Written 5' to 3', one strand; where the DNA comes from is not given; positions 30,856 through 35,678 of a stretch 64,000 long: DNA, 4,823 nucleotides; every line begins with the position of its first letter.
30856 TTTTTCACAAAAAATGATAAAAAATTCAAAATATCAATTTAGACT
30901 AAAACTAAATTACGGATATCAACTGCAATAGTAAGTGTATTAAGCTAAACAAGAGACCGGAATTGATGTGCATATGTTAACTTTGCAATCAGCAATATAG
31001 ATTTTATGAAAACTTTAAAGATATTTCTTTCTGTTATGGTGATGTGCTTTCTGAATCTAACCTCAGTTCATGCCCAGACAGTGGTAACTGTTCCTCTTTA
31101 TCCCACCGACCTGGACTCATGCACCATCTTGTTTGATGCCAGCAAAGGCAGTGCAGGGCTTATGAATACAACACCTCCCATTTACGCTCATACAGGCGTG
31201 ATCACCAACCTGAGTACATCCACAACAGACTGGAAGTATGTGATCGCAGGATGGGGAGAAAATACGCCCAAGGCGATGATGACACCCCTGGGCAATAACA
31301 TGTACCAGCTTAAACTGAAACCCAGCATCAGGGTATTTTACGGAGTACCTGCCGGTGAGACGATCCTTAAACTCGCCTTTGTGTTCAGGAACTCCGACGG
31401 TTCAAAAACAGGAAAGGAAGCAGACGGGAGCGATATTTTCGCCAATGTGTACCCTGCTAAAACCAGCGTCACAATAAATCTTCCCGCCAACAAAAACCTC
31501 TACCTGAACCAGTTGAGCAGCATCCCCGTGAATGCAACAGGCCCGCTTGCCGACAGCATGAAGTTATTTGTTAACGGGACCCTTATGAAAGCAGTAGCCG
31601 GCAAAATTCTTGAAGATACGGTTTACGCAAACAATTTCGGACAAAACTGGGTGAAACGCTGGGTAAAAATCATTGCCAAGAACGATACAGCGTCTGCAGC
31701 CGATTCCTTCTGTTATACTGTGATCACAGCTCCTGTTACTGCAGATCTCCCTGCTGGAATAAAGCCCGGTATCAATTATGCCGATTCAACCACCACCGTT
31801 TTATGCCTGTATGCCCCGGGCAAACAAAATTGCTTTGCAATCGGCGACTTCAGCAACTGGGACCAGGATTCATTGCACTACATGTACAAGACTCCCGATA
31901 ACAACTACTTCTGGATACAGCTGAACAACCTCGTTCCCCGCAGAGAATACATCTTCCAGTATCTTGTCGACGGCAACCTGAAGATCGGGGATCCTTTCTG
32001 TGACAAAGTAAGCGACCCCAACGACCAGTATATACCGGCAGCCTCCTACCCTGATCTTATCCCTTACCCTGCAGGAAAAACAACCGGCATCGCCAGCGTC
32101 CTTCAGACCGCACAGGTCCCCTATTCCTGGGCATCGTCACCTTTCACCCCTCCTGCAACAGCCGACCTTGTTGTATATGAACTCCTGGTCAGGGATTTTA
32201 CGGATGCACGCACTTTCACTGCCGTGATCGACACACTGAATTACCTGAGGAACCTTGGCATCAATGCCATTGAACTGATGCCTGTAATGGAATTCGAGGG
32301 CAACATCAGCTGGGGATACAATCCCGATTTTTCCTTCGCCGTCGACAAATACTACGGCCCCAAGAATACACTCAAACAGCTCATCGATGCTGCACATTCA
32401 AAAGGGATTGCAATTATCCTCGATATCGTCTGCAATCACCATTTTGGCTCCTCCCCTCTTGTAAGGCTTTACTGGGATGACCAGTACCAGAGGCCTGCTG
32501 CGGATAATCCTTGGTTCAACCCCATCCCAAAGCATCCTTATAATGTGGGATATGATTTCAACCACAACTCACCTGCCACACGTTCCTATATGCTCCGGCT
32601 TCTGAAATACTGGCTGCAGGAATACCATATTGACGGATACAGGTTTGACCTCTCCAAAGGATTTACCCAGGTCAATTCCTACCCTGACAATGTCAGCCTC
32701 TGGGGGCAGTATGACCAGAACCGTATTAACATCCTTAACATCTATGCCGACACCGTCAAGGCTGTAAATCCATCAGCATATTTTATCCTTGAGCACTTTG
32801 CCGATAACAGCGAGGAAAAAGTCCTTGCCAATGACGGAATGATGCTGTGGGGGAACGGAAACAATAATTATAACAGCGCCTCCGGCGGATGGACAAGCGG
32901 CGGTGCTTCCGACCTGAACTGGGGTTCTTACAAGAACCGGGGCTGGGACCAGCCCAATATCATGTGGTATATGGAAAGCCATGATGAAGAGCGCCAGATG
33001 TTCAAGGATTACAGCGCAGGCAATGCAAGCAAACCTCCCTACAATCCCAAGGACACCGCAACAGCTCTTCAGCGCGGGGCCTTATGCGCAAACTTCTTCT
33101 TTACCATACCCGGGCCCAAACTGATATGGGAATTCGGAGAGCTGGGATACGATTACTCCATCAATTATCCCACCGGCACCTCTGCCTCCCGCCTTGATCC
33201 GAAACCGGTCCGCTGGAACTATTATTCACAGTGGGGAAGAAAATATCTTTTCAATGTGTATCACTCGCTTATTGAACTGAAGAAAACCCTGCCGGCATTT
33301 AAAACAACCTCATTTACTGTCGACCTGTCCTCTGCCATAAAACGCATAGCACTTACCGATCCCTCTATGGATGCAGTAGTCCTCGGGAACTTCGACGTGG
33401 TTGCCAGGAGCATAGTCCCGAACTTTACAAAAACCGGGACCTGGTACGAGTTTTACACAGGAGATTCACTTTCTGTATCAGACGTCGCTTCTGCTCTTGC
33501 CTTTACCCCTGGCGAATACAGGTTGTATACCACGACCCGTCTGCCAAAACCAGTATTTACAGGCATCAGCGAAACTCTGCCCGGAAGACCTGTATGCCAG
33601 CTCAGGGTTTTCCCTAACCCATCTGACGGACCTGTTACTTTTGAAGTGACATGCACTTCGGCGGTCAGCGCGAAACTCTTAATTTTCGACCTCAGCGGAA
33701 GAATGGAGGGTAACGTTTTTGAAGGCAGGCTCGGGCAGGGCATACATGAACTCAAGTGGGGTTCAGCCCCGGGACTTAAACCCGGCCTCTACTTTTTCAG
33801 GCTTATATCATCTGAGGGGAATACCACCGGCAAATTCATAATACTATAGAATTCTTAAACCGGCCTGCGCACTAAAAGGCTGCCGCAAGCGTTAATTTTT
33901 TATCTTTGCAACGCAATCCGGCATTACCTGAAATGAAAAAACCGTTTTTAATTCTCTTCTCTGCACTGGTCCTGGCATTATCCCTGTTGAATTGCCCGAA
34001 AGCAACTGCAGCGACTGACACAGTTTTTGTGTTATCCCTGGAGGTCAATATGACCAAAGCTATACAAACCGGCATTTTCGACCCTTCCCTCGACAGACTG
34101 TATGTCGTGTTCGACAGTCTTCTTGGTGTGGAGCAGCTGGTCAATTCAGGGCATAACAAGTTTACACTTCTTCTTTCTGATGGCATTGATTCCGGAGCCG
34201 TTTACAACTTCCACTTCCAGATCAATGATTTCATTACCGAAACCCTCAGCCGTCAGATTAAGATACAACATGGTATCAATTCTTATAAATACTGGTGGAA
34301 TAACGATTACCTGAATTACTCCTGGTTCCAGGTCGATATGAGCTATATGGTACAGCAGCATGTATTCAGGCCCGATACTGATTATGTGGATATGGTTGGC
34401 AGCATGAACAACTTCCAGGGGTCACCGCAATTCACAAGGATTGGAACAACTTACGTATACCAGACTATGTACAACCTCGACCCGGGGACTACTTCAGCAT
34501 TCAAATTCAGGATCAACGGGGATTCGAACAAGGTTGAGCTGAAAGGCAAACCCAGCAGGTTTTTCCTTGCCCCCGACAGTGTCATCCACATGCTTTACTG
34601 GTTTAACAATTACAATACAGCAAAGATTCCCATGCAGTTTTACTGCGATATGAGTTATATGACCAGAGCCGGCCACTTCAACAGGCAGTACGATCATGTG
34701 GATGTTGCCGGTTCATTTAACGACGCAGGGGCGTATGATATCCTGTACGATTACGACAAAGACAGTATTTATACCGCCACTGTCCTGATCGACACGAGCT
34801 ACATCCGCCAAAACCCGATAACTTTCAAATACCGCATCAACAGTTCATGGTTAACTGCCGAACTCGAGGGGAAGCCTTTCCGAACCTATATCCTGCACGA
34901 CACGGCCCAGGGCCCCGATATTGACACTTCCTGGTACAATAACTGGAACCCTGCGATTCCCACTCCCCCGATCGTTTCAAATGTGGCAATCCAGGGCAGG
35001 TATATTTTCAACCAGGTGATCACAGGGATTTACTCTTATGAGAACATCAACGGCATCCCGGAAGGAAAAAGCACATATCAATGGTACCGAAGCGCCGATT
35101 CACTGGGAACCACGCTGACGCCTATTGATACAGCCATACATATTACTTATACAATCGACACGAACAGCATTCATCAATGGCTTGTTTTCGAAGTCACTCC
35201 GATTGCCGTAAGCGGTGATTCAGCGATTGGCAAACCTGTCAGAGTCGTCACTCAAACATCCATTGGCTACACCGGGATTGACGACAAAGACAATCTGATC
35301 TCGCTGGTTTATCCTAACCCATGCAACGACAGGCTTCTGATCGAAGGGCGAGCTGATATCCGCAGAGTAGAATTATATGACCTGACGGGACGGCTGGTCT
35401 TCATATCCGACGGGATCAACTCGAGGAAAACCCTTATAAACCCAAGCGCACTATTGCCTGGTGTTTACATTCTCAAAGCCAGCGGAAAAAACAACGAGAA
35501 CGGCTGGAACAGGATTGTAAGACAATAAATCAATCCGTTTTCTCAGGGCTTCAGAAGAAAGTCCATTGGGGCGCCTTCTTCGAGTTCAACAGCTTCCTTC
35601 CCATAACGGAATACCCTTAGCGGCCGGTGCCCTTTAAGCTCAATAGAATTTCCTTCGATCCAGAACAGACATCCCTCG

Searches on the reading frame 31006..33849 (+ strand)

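Call 50: search_protein_families(library=pfam, proteins=[window:31006-33849:+], max_evalue=0.0001)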
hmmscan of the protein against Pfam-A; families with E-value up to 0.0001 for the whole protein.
window:31006-33849:+ (947 aa): 2 families
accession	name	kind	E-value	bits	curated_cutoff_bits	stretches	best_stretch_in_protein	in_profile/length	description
PF00128.31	Alpha-amylase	-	1.4e-22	81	22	2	405-479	19-92/446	Alpha amylase, catalytic domain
PF16328.11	DUF4961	-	2.8e-06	27.2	27.1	1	23-134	181-281/283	Domain of unknown function (DUF4961)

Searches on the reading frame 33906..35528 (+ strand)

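Call 50: search_protein_families(library=pfam, proteins=[window:33906-35528:+], max_evalue=0.0001)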
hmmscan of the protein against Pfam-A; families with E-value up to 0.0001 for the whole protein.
window:33906-35528:+ (540 aa): 2 families
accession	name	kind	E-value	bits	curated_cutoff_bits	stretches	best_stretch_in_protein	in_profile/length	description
PF18962.6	Por_Secre_tail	-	1.8e-09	38.2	27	1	468-532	1-69/75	Secretion system C-terminal sorting domain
PF23197.1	IG_AIR9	-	5.4e-06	26.6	27.5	1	357-447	2-85/87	AIR9 A9 domain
